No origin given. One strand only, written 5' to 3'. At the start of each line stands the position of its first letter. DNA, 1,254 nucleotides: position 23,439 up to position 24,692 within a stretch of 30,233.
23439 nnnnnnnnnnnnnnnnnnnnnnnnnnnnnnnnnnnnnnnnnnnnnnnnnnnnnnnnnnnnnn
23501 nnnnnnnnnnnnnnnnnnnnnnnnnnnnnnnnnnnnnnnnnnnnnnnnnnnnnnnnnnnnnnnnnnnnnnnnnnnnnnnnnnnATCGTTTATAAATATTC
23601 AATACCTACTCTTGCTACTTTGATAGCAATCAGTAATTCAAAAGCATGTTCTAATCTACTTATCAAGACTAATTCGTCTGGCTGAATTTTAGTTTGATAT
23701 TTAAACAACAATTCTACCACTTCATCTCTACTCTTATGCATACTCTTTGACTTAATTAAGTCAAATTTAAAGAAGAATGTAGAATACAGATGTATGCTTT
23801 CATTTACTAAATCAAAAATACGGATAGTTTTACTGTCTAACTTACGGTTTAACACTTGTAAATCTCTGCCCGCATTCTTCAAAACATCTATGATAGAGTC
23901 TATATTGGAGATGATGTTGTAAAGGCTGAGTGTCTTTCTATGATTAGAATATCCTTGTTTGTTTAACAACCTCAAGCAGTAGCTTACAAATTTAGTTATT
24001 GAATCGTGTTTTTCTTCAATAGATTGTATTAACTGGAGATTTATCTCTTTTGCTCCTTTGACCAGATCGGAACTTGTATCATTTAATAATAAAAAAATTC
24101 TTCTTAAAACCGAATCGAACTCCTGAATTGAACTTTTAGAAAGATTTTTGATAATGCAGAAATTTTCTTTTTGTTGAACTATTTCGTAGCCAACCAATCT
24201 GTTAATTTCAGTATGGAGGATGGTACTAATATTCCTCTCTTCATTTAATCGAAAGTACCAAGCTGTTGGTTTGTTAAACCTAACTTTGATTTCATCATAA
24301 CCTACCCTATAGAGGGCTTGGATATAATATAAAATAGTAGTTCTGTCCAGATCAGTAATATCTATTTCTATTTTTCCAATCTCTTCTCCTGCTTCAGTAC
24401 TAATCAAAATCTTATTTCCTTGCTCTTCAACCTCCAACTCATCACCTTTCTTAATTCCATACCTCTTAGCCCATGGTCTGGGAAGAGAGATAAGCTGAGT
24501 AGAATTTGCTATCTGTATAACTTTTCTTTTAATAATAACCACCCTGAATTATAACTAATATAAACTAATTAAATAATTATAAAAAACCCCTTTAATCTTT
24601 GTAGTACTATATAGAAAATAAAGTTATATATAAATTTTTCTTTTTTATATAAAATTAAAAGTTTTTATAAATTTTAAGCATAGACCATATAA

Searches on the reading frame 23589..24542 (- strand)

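Call 3: search_protein_families(library=pfam, proteins=[window:23589-24542:-], max_evalue=0.01)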
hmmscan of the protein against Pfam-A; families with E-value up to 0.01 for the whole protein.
window:23589-24542:- (317 aa): 2 families
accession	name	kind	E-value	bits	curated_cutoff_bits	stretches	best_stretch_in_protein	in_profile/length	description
PF04014.23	MazE_antitoxin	-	1e-08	35.4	24.7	1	11-48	3-41/48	Antidote-toxin recognition MazE, bacterial antitoxin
PF01865.21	PhoU_div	-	0.0066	16.3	24.4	1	131-231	119-211/214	Protein of unknown function DUF47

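Call 4: search_protein_families(library=ncbifam, proteins=[window:23589-24542:-], max_evalue=0.01)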
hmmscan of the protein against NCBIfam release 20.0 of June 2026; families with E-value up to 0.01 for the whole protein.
window:23589-24542:- (317 aa): 2 families
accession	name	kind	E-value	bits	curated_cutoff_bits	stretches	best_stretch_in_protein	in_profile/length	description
TIGR01439.1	lp_hng_hel_AbrB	domain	0.00058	19.5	28.3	1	18-47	10-40/44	transcriptional regulator, AbrB family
TIGR02609.1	doc_partner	hypoth_equivalog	0.0012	19.1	55.9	1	6-49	1-43/74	putative addiction module antidote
